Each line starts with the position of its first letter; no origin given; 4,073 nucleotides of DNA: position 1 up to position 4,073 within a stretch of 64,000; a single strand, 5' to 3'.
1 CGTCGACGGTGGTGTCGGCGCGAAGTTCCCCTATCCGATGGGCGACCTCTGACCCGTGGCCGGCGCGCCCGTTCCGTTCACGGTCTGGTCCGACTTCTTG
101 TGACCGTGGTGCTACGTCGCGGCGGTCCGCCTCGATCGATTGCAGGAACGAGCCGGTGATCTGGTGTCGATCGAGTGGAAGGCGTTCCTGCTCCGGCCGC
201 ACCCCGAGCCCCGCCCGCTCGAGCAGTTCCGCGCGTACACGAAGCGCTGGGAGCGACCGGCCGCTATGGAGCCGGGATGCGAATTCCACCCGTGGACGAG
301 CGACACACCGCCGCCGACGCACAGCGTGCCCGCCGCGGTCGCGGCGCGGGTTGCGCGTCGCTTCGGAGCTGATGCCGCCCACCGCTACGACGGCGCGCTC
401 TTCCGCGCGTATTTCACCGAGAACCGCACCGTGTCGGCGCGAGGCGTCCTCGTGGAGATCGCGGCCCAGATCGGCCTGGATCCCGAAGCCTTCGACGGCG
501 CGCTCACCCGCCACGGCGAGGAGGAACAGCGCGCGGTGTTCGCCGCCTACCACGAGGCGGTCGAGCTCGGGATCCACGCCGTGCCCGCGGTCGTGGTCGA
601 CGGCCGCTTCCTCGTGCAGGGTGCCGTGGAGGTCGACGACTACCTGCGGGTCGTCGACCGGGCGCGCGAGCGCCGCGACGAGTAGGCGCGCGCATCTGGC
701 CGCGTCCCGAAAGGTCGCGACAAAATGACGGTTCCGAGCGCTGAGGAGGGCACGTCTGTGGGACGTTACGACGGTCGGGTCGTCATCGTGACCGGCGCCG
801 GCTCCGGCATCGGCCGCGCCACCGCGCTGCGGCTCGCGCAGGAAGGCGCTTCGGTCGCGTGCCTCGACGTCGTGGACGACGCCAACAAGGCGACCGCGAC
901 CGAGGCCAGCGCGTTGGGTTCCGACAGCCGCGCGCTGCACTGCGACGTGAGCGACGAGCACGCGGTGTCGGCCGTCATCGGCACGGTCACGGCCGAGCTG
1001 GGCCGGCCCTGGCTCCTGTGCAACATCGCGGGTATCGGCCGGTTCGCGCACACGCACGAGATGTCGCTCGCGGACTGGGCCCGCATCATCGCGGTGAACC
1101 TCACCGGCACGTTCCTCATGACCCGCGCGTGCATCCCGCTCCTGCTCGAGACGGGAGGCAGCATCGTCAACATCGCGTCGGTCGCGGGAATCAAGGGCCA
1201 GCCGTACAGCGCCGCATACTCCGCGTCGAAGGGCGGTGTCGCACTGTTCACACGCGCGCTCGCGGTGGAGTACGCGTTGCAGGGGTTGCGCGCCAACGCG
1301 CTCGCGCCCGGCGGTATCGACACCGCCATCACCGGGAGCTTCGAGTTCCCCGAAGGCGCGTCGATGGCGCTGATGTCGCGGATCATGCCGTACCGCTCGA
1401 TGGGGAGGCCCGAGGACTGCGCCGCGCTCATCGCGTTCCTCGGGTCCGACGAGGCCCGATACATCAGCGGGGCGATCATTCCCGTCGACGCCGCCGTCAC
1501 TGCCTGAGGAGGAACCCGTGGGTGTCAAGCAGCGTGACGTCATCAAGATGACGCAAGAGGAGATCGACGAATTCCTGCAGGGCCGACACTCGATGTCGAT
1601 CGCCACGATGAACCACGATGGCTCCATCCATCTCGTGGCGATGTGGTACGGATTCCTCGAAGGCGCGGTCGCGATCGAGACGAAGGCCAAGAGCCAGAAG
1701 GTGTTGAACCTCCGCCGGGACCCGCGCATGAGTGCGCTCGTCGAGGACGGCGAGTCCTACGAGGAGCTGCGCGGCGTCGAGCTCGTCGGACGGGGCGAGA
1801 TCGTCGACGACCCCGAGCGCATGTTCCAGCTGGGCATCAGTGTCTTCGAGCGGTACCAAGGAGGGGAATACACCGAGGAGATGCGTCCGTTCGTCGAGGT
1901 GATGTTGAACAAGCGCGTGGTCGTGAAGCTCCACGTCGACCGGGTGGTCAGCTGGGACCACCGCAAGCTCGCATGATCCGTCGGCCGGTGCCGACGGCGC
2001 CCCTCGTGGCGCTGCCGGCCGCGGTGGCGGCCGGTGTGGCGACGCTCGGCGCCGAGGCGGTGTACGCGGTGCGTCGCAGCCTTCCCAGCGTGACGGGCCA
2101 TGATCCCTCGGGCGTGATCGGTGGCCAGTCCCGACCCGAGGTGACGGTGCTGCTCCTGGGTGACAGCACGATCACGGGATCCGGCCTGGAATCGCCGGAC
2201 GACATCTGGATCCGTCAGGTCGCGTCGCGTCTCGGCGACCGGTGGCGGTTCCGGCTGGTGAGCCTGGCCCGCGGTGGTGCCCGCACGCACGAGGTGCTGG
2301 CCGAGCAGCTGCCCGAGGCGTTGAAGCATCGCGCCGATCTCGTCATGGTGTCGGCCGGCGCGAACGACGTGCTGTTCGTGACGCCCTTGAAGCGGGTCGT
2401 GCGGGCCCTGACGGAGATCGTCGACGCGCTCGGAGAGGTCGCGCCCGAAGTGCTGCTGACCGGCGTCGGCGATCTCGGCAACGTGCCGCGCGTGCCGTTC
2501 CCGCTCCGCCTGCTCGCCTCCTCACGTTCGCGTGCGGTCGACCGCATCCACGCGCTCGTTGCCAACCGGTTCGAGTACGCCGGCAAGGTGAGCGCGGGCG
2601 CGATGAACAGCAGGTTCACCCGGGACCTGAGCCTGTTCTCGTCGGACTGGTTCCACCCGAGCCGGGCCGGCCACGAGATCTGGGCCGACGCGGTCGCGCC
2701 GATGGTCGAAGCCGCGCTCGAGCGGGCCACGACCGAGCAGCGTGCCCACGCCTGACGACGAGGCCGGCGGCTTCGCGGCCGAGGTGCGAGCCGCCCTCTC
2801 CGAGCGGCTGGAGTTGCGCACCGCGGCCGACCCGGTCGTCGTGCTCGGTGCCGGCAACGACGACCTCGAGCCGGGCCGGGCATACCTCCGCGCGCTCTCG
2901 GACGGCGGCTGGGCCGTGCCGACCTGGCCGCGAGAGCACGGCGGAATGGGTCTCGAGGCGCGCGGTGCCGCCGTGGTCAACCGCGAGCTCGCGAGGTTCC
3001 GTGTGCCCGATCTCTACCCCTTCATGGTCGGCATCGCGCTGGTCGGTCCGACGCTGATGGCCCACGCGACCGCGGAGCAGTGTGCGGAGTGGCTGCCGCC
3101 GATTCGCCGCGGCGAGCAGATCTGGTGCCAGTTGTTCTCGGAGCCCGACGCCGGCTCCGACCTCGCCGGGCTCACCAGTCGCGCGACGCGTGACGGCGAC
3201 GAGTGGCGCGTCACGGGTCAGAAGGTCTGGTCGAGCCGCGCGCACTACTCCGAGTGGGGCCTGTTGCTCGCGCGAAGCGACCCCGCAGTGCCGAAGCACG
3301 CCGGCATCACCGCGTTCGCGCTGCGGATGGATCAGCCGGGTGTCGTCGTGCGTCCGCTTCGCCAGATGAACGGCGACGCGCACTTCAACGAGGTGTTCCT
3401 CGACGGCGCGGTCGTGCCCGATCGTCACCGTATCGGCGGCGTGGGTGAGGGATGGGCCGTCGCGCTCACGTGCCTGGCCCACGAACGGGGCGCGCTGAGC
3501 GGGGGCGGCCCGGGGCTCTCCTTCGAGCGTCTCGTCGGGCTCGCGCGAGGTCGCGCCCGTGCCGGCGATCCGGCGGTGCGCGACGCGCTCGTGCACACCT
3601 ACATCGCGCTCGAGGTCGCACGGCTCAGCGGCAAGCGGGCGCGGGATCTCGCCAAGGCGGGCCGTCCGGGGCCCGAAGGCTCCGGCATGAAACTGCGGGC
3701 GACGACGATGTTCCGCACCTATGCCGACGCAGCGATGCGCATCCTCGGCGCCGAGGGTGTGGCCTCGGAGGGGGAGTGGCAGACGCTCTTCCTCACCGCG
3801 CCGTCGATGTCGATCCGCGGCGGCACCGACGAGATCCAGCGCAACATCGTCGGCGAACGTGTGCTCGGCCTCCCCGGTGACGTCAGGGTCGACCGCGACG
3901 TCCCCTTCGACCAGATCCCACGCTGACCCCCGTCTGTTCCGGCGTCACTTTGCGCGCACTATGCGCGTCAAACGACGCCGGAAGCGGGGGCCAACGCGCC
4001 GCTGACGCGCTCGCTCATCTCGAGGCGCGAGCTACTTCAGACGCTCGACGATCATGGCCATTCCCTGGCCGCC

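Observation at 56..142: In-frame TGA replaces the first Cys of the CxxC redox motif in a DsbA/FrnE-like gene and is followed by a SECIS-like hairpin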

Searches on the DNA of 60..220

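Call 79: search_rna_families(source=window, start=60, end=220, threshold=evalue, max_evalue=10)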
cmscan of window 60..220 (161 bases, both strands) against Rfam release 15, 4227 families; matches with E-value up to 10: 1.
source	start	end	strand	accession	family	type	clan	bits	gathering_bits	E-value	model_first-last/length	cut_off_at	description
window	76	118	+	RF01989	SECIS_3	Cis-reg;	-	11.3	63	9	1-59/59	no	Selenocysteine insertion sequence 3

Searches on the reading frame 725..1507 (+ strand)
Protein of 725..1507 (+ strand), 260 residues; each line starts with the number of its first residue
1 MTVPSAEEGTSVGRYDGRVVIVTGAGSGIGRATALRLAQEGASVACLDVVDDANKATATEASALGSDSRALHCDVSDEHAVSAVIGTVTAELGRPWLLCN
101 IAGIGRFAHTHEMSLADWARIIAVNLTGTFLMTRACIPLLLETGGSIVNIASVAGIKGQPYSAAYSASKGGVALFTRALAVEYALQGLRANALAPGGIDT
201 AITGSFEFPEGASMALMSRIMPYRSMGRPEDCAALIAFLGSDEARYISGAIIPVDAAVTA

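Call 33: search_protein_families(library=pfam, proteins=[window:725-1504:+], max_evalue=0.00001)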
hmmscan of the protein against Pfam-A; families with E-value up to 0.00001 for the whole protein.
window:725-1504:+ (260 aa): 3 families
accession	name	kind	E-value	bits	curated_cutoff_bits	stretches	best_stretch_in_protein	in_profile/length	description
PF13561.12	adh_short_C2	-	3.2e-59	200.8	27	1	24-256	1-233/236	Enoyl-(Acyl carrier protein) reductase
PF00106.31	adh_short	-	4.2e-55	186.7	26.6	1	18-205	1-189/195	short chain dehydrogenase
PF08659.16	KR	-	1.1e-14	55.2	22.6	1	20-194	3-174/180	KR domain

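Call 41: find_encoding_contigs(protein=window:725-1507:+, flank=10000, max_places=4)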
Protein window:725-1507:+ (260 aa): no gene with exactly this product is on record in the collection.

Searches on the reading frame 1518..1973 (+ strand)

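Call 33: search_protein_families(library=pfam, proteins=[window:1518-1973:+], max_evalue=0.00001)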
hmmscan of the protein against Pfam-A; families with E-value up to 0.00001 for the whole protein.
window:1518-1973:+ (152 aa): 2 families
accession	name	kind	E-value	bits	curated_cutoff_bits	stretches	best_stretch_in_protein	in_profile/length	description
PF01243.27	PNPOx_N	-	8.8e-16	58.8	28.1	1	13-146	2-119/120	Pyridoxamine 5'-phosphate oxidase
PF12900.13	Pyridox_ox_2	-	4.3e-06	27.2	27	1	13-143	2-136/140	Pyridoxamine 5'-phosphate oxidase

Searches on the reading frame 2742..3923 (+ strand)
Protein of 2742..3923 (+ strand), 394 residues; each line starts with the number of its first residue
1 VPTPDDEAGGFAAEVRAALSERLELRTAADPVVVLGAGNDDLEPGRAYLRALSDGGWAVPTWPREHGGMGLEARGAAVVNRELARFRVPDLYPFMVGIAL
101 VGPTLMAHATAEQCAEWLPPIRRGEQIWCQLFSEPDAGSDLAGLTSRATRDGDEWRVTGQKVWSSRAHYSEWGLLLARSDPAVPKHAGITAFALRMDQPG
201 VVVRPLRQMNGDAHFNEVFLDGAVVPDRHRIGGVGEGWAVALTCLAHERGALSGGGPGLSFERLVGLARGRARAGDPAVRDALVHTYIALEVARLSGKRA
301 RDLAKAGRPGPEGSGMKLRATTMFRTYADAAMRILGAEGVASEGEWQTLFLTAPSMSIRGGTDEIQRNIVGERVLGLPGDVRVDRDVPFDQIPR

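Call 33: search_protein_families(library=pfam, proteins=[window:2742-3923:+], max_evalue=0.00001)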
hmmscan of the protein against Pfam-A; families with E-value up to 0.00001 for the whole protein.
window:2742-3923:+ (394 aa): 3 families
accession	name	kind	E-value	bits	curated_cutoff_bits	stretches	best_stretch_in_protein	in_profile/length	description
PF00441.29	Acyl-CoA_dh_1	-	2.9e-25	89.6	22.4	1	235-375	1-150/150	Acyl-CoA dehydrogenase, C-terminal domain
PF02770.24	Acyl-CoA_dh_M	-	3.6e-18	66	33.3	1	129-211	1-86/97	Acyl-CoA dehydrogenase, middle domain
PF02771.21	Acyl-CoA_dh_N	-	3.5e-12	47.1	22.9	1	46-125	34-113/113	Acyl-CoA dehydrogenase, N-terminal domain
